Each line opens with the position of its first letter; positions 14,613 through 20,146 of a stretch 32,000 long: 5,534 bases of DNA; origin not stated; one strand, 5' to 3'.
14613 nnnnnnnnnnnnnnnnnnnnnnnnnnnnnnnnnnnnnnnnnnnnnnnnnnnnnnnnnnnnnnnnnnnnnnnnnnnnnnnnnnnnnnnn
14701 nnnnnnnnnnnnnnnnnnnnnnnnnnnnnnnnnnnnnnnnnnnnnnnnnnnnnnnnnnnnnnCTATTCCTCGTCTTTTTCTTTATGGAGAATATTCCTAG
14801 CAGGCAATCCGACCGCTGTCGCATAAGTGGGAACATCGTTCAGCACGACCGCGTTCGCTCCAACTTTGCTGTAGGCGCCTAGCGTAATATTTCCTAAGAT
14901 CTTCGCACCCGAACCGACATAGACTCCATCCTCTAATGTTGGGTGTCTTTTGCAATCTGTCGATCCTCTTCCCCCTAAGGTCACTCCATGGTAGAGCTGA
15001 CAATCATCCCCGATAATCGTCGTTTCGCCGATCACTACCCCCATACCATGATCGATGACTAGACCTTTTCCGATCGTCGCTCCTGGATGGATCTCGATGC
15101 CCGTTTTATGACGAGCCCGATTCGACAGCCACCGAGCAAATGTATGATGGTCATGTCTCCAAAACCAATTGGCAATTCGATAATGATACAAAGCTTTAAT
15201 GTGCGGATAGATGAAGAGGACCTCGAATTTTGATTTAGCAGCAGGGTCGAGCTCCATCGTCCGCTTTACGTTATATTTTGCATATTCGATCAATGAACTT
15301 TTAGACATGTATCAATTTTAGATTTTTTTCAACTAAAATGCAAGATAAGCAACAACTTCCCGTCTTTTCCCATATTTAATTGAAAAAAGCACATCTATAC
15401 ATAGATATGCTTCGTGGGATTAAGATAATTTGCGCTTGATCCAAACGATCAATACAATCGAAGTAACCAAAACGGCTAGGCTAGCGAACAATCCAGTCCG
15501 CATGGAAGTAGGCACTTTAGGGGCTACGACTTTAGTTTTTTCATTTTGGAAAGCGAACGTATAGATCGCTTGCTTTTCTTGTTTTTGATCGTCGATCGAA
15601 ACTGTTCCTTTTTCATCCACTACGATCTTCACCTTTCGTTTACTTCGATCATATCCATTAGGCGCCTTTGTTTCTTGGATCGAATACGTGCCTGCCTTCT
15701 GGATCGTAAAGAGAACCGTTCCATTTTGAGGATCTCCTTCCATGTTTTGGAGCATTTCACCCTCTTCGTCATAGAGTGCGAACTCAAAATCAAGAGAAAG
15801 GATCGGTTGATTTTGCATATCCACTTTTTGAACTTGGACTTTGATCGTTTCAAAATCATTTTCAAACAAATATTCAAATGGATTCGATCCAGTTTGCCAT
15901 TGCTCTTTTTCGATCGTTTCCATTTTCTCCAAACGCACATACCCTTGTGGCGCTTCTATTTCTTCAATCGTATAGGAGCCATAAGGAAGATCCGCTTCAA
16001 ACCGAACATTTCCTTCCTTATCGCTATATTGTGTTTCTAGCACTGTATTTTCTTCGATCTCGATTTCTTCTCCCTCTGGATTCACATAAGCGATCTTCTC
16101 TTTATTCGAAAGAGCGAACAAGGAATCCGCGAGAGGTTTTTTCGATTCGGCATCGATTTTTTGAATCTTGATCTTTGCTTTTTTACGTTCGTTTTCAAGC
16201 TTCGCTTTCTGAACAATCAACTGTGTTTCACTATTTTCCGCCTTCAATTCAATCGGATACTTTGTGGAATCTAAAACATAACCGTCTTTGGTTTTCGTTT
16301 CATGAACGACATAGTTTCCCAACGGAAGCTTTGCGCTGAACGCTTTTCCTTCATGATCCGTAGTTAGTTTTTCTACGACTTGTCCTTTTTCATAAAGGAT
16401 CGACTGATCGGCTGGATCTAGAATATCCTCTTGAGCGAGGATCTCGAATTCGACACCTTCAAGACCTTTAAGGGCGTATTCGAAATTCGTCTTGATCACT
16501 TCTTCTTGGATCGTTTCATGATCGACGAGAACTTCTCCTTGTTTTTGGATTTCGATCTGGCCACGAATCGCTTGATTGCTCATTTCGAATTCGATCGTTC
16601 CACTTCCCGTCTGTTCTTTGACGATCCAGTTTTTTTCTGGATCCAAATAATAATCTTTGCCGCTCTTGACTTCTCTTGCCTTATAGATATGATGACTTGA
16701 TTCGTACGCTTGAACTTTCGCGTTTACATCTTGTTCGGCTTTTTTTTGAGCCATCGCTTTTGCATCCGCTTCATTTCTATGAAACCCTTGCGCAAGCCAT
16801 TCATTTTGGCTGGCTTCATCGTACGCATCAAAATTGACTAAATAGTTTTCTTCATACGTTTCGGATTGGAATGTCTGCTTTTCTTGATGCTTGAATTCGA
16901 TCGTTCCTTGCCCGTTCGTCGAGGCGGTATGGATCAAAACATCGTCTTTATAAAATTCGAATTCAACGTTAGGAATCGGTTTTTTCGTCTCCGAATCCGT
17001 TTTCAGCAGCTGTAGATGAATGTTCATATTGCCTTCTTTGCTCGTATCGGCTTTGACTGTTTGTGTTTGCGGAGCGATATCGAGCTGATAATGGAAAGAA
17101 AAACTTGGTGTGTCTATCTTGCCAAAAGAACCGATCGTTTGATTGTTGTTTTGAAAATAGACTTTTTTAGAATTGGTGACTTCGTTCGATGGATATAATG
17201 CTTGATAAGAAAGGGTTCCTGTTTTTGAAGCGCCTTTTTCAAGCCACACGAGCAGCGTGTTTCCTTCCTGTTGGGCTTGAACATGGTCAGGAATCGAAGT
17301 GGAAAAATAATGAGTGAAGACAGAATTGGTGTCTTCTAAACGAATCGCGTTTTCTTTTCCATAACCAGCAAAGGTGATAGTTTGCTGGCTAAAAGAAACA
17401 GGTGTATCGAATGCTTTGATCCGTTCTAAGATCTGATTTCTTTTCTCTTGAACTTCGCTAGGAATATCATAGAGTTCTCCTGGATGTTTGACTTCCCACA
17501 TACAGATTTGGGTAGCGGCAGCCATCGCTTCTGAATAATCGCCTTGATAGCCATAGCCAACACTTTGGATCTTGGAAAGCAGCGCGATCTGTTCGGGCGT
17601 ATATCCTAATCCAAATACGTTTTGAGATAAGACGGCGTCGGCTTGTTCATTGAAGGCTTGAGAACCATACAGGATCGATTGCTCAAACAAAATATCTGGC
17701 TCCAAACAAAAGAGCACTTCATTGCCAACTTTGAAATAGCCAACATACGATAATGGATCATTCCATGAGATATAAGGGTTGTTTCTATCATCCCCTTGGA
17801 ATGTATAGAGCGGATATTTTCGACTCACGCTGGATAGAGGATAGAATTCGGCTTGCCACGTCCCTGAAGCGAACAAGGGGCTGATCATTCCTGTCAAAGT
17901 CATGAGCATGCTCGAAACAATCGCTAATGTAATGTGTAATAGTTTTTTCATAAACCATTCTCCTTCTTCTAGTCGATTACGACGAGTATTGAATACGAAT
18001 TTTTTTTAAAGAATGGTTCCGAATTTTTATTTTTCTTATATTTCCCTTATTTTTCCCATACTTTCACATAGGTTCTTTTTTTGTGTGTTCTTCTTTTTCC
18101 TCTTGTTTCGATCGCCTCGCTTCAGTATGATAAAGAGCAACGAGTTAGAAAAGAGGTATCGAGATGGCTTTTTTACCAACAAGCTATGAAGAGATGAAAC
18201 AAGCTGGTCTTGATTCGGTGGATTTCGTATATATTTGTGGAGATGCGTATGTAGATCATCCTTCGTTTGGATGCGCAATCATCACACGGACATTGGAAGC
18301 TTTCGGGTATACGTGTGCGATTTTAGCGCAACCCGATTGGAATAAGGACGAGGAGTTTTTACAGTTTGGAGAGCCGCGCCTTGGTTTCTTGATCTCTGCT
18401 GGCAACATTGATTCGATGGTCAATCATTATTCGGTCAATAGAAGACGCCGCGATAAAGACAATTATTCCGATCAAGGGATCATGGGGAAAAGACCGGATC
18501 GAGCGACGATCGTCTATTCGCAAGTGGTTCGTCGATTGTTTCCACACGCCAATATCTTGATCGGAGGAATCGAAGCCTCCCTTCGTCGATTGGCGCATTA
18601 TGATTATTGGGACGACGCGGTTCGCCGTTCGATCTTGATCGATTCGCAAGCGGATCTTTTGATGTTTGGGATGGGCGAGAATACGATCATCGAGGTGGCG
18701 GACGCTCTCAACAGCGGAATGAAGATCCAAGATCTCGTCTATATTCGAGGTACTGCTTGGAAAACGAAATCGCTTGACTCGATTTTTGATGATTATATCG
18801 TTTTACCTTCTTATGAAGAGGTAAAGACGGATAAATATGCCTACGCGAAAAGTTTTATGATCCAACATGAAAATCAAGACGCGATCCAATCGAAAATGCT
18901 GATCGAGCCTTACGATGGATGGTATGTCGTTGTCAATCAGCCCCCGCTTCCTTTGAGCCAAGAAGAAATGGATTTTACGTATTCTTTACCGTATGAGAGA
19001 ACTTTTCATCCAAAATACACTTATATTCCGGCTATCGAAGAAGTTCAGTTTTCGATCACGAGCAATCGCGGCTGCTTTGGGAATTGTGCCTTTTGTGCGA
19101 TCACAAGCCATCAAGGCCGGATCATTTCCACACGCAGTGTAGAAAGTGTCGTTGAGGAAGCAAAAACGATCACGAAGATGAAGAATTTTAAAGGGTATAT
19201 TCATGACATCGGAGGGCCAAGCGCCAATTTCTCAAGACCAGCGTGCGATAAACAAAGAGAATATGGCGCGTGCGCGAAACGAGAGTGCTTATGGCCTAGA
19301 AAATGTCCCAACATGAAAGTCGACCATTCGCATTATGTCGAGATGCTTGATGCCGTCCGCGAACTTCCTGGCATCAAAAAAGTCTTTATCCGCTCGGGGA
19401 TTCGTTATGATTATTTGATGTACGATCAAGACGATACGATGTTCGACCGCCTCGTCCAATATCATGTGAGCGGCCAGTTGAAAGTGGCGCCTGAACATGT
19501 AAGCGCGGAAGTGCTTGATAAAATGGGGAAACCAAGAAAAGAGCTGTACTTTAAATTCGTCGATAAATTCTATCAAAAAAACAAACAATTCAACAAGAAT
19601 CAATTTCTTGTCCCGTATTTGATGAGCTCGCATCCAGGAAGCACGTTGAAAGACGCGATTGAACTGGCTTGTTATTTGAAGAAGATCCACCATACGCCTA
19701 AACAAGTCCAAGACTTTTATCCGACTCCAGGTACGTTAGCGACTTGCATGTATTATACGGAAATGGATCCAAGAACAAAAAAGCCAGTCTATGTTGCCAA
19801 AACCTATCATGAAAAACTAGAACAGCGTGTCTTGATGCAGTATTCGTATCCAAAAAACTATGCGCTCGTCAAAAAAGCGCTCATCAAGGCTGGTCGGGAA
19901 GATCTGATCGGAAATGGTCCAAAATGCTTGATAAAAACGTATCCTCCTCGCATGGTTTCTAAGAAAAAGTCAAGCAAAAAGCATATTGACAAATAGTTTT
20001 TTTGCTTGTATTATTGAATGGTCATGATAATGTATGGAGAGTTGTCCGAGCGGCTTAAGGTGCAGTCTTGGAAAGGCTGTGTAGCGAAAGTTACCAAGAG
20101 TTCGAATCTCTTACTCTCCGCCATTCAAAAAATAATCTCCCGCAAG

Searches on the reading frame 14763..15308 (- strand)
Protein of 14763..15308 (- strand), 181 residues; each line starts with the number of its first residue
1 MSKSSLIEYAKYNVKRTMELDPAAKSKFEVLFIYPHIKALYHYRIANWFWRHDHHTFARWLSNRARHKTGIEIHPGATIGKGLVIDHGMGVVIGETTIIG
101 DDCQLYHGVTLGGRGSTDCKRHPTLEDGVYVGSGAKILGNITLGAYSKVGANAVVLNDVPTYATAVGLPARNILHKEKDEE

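Call 99: search_protein_families(library=pfam, max_evalue=0.00001, proteins=[window:14763-15308:-])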
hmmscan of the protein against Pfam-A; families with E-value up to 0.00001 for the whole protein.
window:14763-15308:- (181 aa): 1 family
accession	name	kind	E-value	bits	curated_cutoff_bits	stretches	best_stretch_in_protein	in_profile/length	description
PF00132.30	Hexapep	-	5.1e-14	51.7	27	1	122-156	1-35/36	Bacterial transferase hexapeptide (six repeats)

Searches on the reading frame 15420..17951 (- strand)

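Call 99: search_protein_families(library=pfam, max_evalue=0.00001, proteins=[window:15420-17951:-])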
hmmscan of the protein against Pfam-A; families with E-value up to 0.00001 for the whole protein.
window:15420-17951:- (843 aa): 4 families
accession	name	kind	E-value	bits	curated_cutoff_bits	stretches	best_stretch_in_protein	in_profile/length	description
PF17802.7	SpaA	-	4.2e-48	161.9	23.1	3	495-580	14-87/91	Prealbumin-like fold domain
PF17210.9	SdrD_B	-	9.8e-10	39.1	29.7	0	724-773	29-76/112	SdrD B-like domain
PF11974.14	bMG3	-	2.7e-08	34.1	34.9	0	321-359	23-62/103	Bacterial alpha-2-macroglobulin MG3 domain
PF22898.2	NOMO1-like_1st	-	6e-06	26.7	27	0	722-781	15-73/85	BOS complex subunit NOMO1-like, first beta sandwich domain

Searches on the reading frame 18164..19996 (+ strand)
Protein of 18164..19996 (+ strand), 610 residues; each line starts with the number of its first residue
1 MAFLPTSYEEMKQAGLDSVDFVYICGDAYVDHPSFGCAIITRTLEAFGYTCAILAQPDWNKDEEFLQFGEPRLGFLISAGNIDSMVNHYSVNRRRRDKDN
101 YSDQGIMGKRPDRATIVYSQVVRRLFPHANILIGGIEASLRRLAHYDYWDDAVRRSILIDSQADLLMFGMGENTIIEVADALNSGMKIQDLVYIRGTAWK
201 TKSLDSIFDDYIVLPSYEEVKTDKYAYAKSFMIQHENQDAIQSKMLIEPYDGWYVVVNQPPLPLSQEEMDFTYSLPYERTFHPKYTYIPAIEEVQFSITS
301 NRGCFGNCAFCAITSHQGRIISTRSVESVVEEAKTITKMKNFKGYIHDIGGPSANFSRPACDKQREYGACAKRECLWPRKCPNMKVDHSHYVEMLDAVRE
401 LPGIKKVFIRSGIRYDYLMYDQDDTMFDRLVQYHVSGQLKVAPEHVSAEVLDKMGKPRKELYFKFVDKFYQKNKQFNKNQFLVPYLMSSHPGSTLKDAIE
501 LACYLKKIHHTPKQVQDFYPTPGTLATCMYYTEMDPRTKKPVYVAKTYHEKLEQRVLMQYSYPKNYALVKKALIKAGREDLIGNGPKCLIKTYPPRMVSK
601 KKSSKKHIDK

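Call 99: search_protein_families(library=pfam, max_evalue=0.00001, proteins=[window:18164-19996:+])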
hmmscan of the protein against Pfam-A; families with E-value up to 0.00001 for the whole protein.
window:18164-19996:+ (610 aa): 3 families
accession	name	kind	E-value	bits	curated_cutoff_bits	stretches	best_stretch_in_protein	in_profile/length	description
PF08497.15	Radical_SAM_N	-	1.7e-127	425.2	25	1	3-297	1-301/301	Radical SAM N-terminal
PF11842.13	DUF3362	-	2.9e-26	92.9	27.6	1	514-601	2-94/151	Domain of unknown function (DUF3362)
PF04055.27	Radical_SAM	-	2.9e-08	34.5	29.5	1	301-473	4-140/166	Radical SAM superfamily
